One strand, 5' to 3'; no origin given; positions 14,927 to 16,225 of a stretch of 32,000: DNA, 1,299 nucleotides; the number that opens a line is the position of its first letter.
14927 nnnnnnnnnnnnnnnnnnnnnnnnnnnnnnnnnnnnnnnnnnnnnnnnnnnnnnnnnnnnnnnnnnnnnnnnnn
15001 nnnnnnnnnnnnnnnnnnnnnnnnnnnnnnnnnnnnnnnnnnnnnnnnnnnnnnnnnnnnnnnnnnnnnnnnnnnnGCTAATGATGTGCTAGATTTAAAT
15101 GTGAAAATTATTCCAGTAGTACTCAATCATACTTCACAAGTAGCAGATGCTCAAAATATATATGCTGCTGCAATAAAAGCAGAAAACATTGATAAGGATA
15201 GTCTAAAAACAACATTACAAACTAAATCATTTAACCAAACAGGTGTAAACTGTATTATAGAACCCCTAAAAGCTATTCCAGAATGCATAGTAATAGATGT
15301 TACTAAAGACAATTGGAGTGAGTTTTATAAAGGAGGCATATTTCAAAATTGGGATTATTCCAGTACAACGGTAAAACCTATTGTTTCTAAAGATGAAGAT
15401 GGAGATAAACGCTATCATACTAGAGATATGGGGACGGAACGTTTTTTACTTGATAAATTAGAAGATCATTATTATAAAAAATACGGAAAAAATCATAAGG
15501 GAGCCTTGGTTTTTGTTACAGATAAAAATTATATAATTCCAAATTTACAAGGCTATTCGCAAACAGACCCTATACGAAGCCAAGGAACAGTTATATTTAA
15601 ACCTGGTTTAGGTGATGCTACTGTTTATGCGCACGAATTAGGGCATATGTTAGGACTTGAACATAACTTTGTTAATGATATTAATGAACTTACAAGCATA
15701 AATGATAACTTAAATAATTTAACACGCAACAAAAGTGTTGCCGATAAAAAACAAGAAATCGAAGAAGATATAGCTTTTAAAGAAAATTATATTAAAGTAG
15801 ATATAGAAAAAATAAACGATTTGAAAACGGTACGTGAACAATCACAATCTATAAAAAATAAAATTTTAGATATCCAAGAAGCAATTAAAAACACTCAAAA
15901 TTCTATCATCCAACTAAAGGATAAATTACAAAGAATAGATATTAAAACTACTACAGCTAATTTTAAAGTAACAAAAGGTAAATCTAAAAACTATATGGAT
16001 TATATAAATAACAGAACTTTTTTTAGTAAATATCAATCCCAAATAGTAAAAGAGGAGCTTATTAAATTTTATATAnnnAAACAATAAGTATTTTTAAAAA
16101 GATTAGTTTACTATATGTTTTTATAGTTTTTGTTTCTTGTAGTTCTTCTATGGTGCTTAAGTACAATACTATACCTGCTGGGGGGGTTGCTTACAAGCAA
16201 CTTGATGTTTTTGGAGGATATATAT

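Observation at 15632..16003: Metzincin with a ~110-residue Lys/Glu/Asn/Ile-rich helical insert between the zinc site and the Met-turn, which is also the variable part of the cassettes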

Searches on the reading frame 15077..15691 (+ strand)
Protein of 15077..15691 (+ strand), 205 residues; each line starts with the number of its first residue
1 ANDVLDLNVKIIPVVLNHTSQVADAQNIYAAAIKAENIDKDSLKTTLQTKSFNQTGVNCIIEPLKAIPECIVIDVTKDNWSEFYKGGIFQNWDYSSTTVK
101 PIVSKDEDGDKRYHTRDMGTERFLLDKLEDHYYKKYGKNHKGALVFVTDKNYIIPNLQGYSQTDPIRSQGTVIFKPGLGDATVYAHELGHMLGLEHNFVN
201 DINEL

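Call 71: search_protein_families(library=pfam, proteins=[window:15077-15691:+], max_evalue=1)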
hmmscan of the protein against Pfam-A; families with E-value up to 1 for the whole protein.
seq(205 aa): 7 families
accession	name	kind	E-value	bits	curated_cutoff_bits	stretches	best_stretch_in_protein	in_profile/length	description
PF00413.30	Peptidase_M10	-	0.00047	20.5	24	1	137-199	81-127/159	Matrixin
PF16313.11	DUF4953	-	0.0014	18.3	24.2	1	183-198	16-31/316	Met-zincin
PF13583.11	Reprolysin_4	-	0.0045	17.1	22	1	175-199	130-154/203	Metallo-peptidase family M12B Reprolysin-like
PF13688.12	Reprolysin_5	-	0.0072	17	27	1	179-199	140-160/196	Metallo-peptidase family M12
PF13582.12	Reprolysin_3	-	0.022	15.7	22.4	1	179-196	103-122/123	Metallo-peptidase family M12B Reprolysin-like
PF05572.19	Peptidase_M43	-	0.025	14.9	23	1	181-201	69-89/152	Pregnancy-associated plasma protein-A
PF05547.17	Peptidase_M6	-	0.27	10.9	22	1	175-197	220-242/294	Immune inhibitor A peptidase M6, catalytic domain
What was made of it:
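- On Metzincin clan: In-silico M511A costs 3.4 bits (Reprolysin_4) and 3.9 bits (DUF4953 'Met-zincin') (call 71).
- Truncating or scrambling the C-terminal 42 residues loses 8-9 bits, and M511A alone loses 3.4-3.9 bits (call 71). M511 contributes 3.4-3.9 bits to two metzincin profiles (call 71).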

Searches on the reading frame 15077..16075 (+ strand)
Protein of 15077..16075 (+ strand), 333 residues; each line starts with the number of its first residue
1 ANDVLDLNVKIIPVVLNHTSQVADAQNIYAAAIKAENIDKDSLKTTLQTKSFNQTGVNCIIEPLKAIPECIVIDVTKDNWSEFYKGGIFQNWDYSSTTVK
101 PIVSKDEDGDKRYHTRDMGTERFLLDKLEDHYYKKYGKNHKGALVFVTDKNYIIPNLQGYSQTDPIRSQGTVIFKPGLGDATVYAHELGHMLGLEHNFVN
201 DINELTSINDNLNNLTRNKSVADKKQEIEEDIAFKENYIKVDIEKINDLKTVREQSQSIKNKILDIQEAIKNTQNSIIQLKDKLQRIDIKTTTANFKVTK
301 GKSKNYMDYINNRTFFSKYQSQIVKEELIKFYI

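Call 18: search_protein_families(library=pfam, proteins=[window:15077-16075:+], max_evalue=1)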
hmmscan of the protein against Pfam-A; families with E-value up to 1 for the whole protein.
seq(333 aa): 8 families
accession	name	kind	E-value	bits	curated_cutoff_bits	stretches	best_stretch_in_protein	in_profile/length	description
PF00413.30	Peptidase_M10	-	0.00061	20.1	24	1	137-200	81-128/159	Matrixin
PF16313.11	DUF4953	-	0.0012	18.5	24.2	1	183-203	16-36/316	Met-zincin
PF13583.11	Reprolysin_4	-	0.0021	18.2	22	1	179-203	134-158/203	Metallo-peptidase family M12B Reprolysin-like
PF13688.12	Reprolysin_5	-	0.005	17.5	27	1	180-201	141-162/196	Metallo-peptidase family M12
PF05572.19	Peptidase_M43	-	0.013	15.9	23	1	182-238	70-129/152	Pregnancy-associated plasma protein-A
PF23203.1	KIF21A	-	0.019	15.1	28.5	1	232-297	53-119/161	KIF21A-like domain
PF13582.12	Reprolysin_3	-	0.026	15.5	22.4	1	180-196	104-122/123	Metallo-peptidase family M12B Reprolysin-like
PF20651.3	EXOC6_Sec15_N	-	0.11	12.9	27.2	1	218-296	3-76/170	Exocyst complex component EXOC6/Sec15, N-terminal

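Call 47: predict_structure(alignment_id=A4)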
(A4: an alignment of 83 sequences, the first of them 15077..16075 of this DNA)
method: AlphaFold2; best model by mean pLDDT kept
length: 333 residues; sequences in the alignment: 83
mean_pLDDT: 91.2   pTM: 0.89
mean pLDDT of the five models: 91.2, 90.3, 90.2, 90.1, 89.4
residues with pLDDT >= 90: 245; 70-90: 68; 50-70: 14; < 50: 6
segments of 3 or more residues with pLDDT < 50: 114-118
pLDDT, mean of each block of 10 residues (from residue 1): 86 96 97 96 96 96 96 96 97 86 71 56 93 95 98 96 86 98 97 90 86 90 95 98 98 94 97 93 88 75 92 90 92 90
secondary structure, 60 per line:
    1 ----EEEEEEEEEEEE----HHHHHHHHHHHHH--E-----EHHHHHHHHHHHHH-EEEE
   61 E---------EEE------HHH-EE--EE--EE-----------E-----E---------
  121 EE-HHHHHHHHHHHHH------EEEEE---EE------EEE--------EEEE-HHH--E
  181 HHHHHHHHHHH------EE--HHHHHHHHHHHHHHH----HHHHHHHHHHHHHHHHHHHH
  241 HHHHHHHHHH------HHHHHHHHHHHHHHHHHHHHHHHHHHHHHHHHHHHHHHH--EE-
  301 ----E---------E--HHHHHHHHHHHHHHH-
elements in order: E5-16 H21-33 H43-55 E57-61 E71-73 H124-136 E143-147 E159-161 E170-173 H181-191 H202-216 H221-250 H257-295 H318-332
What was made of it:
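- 15077..15631 (+): Catalytic N-terminal subdomain (aa 205-389): beta-sheet plus backing helix. AF2 pLDDT 86-98 (call 47).
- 15680..15961 (+): Helical insert (aa 406-499): helix 406-420, then the hairpin helices 425-454 and 461-499. AF2 with an 83-sequence alignment, pLDDT 90-98 (call 47).
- On Metzincin clan: The AF2 model has pLDDT of about 90 at 504-514 (call 47), but its coordinates cannot be read, so no distance could be measured. Order of secondary-structure elements in the model (call 47).
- The second model has pLDDT of about 90 there (call 47).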

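Call 49: fold_search(model_id=the predicted structure, library=pdb)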
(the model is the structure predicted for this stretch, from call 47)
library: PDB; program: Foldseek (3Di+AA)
matches with E <= 10: 533; with E <= 0.001: 17
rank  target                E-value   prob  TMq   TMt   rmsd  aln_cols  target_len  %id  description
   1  3b2z_C                2.0e-04  1.00  0.27  0.31   7.2       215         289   13  Crystal Structure of ADAMTS4 (apo form) (released 2007-12-25)
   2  4wki                  2.0e-04  1.00  0.24  0.35   7.6       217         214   15  Crystal structure of human ADAMTS-4 in complex with inhibitor 5-CHLORO-N-{[(4S)-4-(1-METHYL-1H-IMIDAZOL-2-YL)-2,5-DIOXOI (released 2014-12-10)
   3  2rjp_D                2.0e-04  1.00  0.25  0.29   8.3       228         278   11  Crystal structure of ADAMTS4 with inhibitor bound (released 2007-12-11)
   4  3b2z_B                2.0e-04  1.00  0.25  0.28   8.4       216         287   13  Crystal Structure of ADAMTS4 (apo form) (released 2007-12-25)
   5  4wke                  2.9e-04  1.00  0.26  0.36   7.6       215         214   15  Crystal structure of human ADAMTS-4 in complex with inhibitor 5-chloro-N-{[(4R)-2,5-dioxo-4-(1,3-thiazol-2-yl)imidazolid (released 2014-12-10)
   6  6yjm_A                3.2e-04  1.00  0.25  0.36   8.4       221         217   11  Crystal Structure of the Catalytic Domain of ADAMTS-5 in Complex with the Inhibitor GLPG1972 (released 2021-04-14)
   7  2rjp_C                3.9e-04  1.00  0.28  0.31   7.5       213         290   12  Crystal structure of ADAMTS4 with inhibitor bound (released 2007-12-11)
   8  2rjp_A                4.6e-04  1.00  0.28  0.31   7.1       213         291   13  Crystal structure of ADAMTS4 with inhibitor bound (released 2007-12-11)
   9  4wk7                  5.5e-04  1.00  0.25  0.36   7.4       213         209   15  Crystal structure of human ADAMTS-4 in complex with inhibitor (compound 1, 2-(4-chlorophenoxy)-N-{[(4R)-4-methyl-2,5-dio (released 2014-12-10)
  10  3b2z_F                5.8e-04  0.99  0.25  0.28   7.5       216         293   13  Crystal Structure of ADAMTS4 (apo form) (released 2007-12-25)
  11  2rjq_A                6.6e-04  1.00  0.26  0.29   9.4       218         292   15  Crystal structure of ADAMTS5 with inhibitor bound (released 2007-12-11)
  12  3b8z_A                7.4e-04  1.00  0.29  0.41   7.5       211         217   12  High Resolution Crystal Structure of the Catalytic Domain of ADAMTS-5 (Aggrecanase-2) (released 2007-12-11)
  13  6yjm_B                7.9e-04  1.00  0.28  0.41   6.3       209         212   15  Crystal Structure of the Catalytic Domain of ADAMTS-5 in Complex with the Inhibitor GLPG1972 (released 2021-04-14)
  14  3hy9_B                7.9e-04  1.00  0.29  0.40   8.6       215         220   14  Crystal Structure of the Catalytic Domain of ADAMTS-5 in Complex with an Amino-2-indanol compound (released 2009-07-07)
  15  2rjp_B                7.9e-04  1.00  0.28  0.32   6.3       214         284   11  Crystal structure of ADAMTS4 with inhibitor bound (released 2007-12-11)
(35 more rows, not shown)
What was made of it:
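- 15077..15631 (+): Foldseek matches ADAMTS-4/-5/-1 catalytic domains with probability 1.00 (call 49).
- On Metzincin clan: Foldseek's top 27 hits are ADAMTS catalytic domains with probability 0.96-1.00, followed by archaemetzincin (call 49).
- Closest known: Adamalysin/ADAMTS. Same: These are the best structural matches (ADAMTS-4, -5 and -1; call 49).
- Foldseek on the 91-pLDDT domain model gives ADAMTS-4, -5 and -1 as its top 27 hits (probability 0.96-1.00), followed by archaemetzincin (calls 47, 49). Foldseek TM-scores are low (0.23-0.41, call 49).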
